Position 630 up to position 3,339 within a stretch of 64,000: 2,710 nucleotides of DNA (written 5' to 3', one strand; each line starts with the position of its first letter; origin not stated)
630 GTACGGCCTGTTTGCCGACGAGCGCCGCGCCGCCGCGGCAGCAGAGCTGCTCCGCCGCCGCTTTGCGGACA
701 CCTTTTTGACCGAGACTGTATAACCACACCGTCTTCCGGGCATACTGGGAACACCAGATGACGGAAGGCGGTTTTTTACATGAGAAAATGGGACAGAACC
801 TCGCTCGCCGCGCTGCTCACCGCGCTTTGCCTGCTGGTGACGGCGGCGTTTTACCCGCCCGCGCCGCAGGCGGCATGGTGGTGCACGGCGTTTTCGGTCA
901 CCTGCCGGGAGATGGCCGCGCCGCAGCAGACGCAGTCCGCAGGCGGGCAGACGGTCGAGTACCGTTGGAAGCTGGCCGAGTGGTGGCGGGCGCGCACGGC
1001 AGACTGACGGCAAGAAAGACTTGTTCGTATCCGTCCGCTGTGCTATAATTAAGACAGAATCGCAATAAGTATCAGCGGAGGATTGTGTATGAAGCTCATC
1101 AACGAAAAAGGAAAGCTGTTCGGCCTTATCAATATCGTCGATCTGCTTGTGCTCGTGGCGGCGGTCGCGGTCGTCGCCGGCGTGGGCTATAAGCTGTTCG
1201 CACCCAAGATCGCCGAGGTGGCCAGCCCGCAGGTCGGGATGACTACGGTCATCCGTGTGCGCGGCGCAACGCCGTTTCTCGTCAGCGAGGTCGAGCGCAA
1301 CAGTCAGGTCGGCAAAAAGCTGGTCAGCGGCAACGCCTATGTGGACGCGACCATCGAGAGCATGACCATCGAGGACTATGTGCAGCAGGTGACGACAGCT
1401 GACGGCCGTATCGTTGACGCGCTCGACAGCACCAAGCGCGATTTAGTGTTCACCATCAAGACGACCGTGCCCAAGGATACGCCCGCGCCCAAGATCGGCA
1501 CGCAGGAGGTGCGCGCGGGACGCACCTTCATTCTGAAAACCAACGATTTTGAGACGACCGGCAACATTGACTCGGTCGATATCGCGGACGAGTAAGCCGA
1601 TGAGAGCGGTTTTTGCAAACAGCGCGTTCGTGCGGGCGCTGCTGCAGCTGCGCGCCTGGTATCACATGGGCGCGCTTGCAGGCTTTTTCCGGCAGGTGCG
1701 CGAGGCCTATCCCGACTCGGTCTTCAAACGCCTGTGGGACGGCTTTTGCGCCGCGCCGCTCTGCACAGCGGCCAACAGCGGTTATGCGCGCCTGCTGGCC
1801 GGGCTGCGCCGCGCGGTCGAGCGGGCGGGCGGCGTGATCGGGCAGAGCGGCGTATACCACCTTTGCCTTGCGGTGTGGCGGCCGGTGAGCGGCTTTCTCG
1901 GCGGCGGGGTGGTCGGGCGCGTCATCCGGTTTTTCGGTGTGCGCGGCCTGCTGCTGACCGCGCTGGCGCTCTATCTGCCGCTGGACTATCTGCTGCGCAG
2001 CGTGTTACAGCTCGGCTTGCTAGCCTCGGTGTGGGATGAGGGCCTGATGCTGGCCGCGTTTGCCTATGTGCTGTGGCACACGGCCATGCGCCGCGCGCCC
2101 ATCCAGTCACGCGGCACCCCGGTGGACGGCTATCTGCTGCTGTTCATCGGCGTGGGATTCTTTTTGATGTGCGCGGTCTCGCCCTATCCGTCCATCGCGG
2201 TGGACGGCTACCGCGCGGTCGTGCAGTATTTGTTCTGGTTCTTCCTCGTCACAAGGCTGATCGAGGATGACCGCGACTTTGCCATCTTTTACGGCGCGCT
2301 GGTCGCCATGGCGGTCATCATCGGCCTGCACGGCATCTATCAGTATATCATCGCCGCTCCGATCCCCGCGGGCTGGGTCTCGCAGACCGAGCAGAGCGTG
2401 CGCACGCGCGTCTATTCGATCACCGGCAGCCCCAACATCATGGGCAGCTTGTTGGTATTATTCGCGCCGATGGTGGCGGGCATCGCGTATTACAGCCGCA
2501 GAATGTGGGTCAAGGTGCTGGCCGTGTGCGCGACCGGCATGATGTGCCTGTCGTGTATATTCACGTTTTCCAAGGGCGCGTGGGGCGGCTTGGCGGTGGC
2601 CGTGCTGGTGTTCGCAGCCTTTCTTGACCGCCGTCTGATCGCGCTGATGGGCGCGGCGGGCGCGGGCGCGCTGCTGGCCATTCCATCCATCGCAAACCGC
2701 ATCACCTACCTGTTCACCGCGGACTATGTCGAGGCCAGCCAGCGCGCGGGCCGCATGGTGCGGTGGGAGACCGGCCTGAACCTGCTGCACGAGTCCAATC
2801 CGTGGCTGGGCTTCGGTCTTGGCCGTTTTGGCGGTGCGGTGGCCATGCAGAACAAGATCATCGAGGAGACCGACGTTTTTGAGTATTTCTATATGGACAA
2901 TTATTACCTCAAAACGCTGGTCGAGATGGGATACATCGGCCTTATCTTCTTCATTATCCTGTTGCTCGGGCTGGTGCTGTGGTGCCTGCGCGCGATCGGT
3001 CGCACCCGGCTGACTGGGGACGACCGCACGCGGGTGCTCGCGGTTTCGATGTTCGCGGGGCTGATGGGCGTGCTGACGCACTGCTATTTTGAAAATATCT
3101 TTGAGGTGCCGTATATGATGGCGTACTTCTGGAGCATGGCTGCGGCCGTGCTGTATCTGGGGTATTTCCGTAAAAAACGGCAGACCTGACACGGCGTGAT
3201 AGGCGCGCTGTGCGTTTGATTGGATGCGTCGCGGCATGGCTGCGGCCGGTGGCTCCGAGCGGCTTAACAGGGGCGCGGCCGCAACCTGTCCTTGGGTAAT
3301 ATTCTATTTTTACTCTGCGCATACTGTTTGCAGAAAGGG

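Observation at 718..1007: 75-aa mini-SpoIIR-like gene behind ispE with a consensus sigma-F promoter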

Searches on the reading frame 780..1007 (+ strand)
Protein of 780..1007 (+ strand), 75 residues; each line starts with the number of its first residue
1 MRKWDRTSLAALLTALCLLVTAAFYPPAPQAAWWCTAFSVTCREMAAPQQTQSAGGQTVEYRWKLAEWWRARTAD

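Call 3: search_protein_families(library=pfam, proteins=[window:780-1004:+], max_evalue=10)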
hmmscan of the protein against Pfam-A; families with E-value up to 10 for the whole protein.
seq(75 aa): 0 families

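Call 4: search_protein_families(library=ncbifam, proteins=[window:780-1004:+], max_evalue=10)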
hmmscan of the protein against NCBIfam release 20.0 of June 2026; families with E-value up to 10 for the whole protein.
seq(75 aa): 0 families

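Call 5: find_homologous_proteins(query=window:780-1004:+, max_evalue=10)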
Query seq(75 aa) (75 aa): 1 proteins with E <= 10 among 4 candidates.
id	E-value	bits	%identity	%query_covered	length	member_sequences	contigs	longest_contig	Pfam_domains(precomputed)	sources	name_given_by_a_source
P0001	1.5e-42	161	99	100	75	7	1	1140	-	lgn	-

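Call 7: find_encoding_contigs(protein=window:780-1007:+, flank=10000, max_places=10)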
Protein window:780-1007:+ (75 aa): 23 contigs read that carry it; 10 places shown.
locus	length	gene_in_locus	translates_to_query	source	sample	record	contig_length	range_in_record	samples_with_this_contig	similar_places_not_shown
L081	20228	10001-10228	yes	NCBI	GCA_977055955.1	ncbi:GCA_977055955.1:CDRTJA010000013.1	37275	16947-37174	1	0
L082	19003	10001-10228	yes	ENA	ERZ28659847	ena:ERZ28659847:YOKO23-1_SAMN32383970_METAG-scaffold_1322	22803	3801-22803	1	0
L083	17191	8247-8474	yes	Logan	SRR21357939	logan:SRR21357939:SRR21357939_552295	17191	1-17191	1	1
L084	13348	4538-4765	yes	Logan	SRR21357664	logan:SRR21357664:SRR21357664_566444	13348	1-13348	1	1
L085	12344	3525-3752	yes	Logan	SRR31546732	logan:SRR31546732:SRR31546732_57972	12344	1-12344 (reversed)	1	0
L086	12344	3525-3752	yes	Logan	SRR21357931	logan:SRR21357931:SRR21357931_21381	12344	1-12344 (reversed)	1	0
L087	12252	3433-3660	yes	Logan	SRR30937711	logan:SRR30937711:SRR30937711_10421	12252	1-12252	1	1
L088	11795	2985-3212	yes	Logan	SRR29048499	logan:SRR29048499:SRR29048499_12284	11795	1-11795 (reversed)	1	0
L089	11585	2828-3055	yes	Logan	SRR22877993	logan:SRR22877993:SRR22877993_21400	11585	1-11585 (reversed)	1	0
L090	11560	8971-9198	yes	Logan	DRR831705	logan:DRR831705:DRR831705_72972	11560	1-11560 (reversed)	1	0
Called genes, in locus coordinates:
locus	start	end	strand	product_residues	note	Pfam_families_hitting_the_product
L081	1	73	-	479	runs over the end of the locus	PF01276:OKR_DC_1, PF01041:DegT_DnrJ_EryC1 (faint), PF03711:OKR_DC_1_C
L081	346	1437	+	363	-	PF00266:Aminotran_5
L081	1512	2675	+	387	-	PF00389:2-Hacid_dh, PF02826:2-Hacid_dh_C, PF03446:NAD_binding_2 (weak)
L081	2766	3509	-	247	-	PF04474:DUF554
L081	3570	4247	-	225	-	-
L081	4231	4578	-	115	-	PF03551:PadR, PF13601:HTH_34 (weak)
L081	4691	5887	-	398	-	PF05636:HIGH_NTase1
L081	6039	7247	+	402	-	PF00871:Acetate_kinase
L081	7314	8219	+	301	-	PF02517:Rce1-like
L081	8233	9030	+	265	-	PF02811:PHP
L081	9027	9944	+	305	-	PF00288:GHMP_kinases_N, PF08544:GHMP_kinases_C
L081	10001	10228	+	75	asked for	-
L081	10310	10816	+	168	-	PF14221:DUF4330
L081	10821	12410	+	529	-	PF04932:Wzy_C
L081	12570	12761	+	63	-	PF12797:Fer4_2 (weak), PF00037:Fer4 (faint), PF13459:Fer4_15, PF13370:Fer4_13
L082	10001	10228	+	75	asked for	-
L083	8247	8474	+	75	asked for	-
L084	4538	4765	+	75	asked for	-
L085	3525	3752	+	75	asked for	-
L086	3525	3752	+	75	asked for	-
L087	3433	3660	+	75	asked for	-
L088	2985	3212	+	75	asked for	-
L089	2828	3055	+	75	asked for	-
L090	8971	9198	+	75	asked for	-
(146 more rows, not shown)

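Call 44: find_homologous_proteins(query=A1, max_evalue=1)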
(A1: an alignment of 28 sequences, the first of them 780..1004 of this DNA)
Query A1 (28 sequences) (75 aa, profile of the alignment): 46 proteins with E <= 1 among 8000 candidates.
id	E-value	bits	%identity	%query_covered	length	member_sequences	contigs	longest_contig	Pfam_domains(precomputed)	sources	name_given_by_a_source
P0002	3.9e-32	128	49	93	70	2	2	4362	-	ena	-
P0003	3.9e-32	128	46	99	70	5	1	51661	-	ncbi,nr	ncbi:MAG TPA: hypothetical protein H9845_08890 [Candidatus Agathobaculum pullicola]|nr:hypothetical 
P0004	5.0e-32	128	49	93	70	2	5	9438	-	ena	-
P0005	8.0e-32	127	43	99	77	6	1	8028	-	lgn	-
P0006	1.1e-31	127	49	93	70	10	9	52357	-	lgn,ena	-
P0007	5.3e-31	124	43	99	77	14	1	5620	-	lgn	-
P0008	1.0e-30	123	47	93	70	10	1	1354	-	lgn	-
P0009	1.4e-30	123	50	93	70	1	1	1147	-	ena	-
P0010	1.7e-30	123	46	99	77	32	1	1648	-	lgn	-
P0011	1.9e-30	123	41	93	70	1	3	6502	-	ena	-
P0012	1.9e-29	119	45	87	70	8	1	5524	-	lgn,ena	-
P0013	4.5e-29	118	44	99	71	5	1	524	-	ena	-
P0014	1.8e-27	113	46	95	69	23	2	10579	-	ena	-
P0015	2.0e-27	113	49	95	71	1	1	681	-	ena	-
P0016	2.4e-27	113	49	95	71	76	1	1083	-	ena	-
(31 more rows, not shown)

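Call 59: predict_structure(alignment_id=A4)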
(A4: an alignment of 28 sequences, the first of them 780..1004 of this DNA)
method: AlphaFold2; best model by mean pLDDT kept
length: 75 residues; sequences in the alignment: 28
mean_pLDDT: 60.6   pTM: 0.29
mean pLDDT of the five models: 60.6, 59.5, 59.2, 56.3, 55.1
residues with pLDDT >= 90: 0; 70-90: 19; 50-70: 43; < 50: 13
segments of 3 or more residues with pLDDT < 50: 50-56
pLDDT, mean of each block of 10 residues (from residue 1): 61 76 59 61 55 45 65 68
secondary structure, 60 per line:
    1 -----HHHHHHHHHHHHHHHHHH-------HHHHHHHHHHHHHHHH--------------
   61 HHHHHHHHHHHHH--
elements in order: H6-23 H31-46 H61-73

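Call 79: search_protein_representatives(alignment_id=A6)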
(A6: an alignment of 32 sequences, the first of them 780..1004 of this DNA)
Query: 32 sequences, 71 profile positions. Proteins with E-value up to 0.001 (for the whole library): 35; up to 1e-10: 25; up to 1e-30: 1. The best 35 are listed.
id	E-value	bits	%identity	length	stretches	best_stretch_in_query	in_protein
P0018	7.5e-32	125.4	-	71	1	1-71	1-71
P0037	5.2e-24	100.3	-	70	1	1-71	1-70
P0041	1.2e-22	95.9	-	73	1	12-69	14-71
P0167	2.0e-22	95.2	-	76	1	3-68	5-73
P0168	1.3e-20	89.4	-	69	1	2-70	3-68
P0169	2.3e-20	88.6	-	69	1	1-70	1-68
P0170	3.3e-19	84.9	-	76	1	4-69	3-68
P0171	3.9e-19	84.7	-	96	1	1-49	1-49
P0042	1.1e-18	83.2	-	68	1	1-50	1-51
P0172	2.2e-18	82.3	-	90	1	10-70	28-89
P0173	2.5e-18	82.0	-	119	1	6-68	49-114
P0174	6.5e-18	80.7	-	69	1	1-69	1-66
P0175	9.6e-18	80.2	-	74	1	3-71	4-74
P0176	1.6e-17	79.4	-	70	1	1-68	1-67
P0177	1.7e-17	79.4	-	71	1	1-70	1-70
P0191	8.5e-06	41.9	-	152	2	29-49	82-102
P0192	8.3e-05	38.7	-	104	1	30-50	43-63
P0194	3.4e-04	36.8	-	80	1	10-71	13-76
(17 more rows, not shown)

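Call 87: search_protein_families(library=pfam, proteins=[P0191, P0192, P0194], max_evalue=1)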
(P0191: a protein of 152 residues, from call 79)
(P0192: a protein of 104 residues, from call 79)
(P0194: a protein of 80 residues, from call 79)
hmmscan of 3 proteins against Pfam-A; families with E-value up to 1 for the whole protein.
P0191 (152 aa): 1 family
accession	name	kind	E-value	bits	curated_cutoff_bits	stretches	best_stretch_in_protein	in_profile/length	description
PF07897.16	EAR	-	0.19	11.8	28.9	1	42-65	8-31/36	Ethylene-responsive binding factor-associated repression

P0192 (104 aa): 0 families

P0194 (80 aa): 0 families

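Call 88: find_encoding_contigs(protein=P0194, flank=6000, max_places=2)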
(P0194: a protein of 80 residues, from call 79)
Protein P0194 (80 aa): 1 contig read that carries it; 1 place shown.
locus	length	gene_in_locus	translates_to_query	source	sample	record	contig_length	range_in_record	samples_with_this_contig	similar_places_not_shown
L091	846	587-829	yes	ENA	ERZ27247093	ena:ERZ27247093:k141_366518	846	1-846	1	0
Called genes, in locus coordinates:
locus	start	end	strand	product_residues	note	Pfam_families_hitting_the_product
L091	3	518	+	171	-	?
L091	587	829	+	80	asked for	-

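Call 89: find_encoding_contigs(protein=P0192, flank=6000, max_places=2)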
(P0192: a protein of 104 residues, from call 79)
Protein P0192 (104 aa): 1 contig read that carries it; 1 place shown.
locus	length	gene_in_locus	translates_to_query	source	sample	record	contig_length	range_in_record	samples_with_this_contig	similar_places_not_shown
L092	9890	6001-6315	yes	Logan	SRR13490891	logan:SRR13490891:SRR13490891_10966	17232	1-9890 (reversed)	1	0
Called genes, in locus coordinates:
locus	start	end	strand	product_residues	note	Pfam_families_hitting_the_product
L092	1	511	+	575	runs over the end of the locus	PF02878:PGM_PMM_I, PF02879:PGM_PMM_II, PF02880:PGM_PMM_III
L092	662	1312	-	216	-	PF01195:Pept_tRNA_hydro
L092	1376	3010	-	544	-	PF02734:Dak2, PF21645:FakA-like_M, PF13684:FakA-like_C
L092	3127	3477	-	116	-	PF03780:Asp23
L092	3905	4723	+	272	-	PF02811:PHP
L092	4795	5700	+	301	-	PF00288:GHMP_kinases_N, PF08544:GHMP_kinases_C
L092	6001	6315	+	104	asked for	-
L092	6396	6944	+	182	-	PF14221:DUF4330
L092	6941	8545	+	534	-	PF04932:Wzy_C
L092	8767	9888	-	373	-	?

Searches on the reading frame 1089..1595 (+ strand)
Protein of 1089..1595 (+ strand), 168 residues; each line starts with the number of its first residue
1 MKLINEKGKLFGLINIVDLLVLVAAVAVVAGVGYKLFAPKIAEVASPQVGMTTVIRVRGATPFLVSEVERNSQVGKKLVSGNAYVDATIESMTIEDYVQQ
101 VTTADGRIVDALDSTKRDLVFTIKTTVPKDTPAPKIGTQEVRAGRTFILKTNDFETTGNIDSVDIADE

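Call 3: search_protein_families(library=pfam, proteins=[window:1089-1595:+], max_evalue=10)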
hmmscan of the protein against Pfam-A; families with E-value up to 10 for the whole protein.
window:1089-1595:+ (168 aa): 2 families
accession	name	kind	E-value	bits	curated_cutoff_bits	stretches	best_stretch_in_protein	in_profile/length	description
PF14221.11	DUF4330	-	2.5e-31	109.5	27.6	1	1-163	1-166/167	Domain of unknown function (DUF4330)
PF24012.1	DUF7326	-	0.073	13.9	27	1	82-103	16-37/76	Family of unknown function (DUF7326)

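Call 4: search_protein_families(library=ncbifam, proteins=[window:1089-1595:+], max_evalue=10)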
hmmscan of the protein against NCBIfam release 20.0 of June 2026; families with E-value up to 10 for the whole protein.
window:1089-1595:+ (168 aa): 1 family
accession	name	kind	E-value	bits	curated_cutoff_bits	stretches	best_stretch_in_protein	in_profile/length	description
TIGR02061.1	aprA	equivalog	0.12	10.8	641.75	1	67-122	36-85/616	adenylyl-sulfate reductase subunit alpha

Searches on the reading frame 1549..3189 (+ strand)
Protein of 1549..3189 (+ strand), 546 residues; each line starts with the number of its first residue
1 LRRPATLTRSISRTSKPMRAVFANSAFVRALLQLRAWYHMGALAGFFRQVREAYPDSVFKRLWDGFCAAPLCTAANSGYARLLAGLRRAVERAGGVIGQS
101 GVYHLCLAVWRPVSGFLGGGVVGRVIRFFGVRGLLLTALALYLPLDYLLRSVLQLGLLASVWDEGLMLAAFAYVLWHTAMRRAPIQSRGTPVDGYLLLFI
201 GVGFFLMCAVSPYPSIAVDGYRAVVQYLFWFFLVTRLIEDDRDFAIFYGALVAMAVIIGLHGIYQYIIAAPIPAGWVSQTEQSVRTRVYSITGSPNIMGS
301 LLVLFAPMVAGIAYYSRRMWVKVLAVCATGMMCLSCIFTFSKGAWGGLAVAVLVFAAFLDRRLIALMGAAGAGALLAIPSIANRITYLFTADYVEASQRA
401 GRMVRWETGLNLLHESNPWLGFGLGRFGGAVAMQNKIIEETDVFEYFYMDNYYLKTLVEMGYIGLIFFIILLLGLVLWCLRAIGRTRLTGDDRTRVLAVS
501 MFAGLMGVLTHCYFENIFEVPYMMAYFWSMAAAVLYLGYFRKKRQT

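Call 3: search_protein_families(library=pfam, proteins=[window:1549-3189:+], max_evalue=10)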
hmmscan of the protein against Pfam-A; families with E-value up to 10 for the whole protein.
window:1549-3189:+ (546 aa): 2 families
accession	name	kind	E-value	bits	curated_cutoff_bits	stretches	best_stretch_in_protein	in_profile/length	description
PF04932.20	Wzy_C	-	5.1e-16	59.2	31.7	1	331-469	5-149/149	O-Antigen ligase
PF19119.5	DUF5803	-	0.54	10.2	25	1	241-267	153-178/196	Family of unknown function (DUF5803)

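Call 4: search_protein_families(library=ncbifam, proteins=[window:1549-3189:+], max_evalue=10)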
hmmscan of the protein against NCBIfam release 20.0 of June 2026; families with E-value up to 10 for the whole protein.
window:1549-3189:+ (546 aa): 4 families
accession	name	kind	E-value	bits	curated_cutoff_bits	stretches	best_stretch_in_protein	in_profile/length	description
TIGR00947.1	2A73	equivalog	3.1e-31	108.8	366.4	1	165-534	42-419/425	IctB family putative bicarbonate transporter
NF038300.1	EPS_HpsL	equivalog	6.2e-05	21.7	640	2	448-544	438-530/534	hormogonium polysaccharide biosynthesis protein HpsL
NF010287.0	PRK13727.1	equivalog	0.0011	18.9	105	1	214-270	10-62/82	type-F conjugative transfer system pilin chaperone TraQ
TIGR02741.1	TraQ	equivalog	0.03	14.5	111.6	1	224-272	18-63/93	type-F conjugative transfer system pilin chaperone TraQ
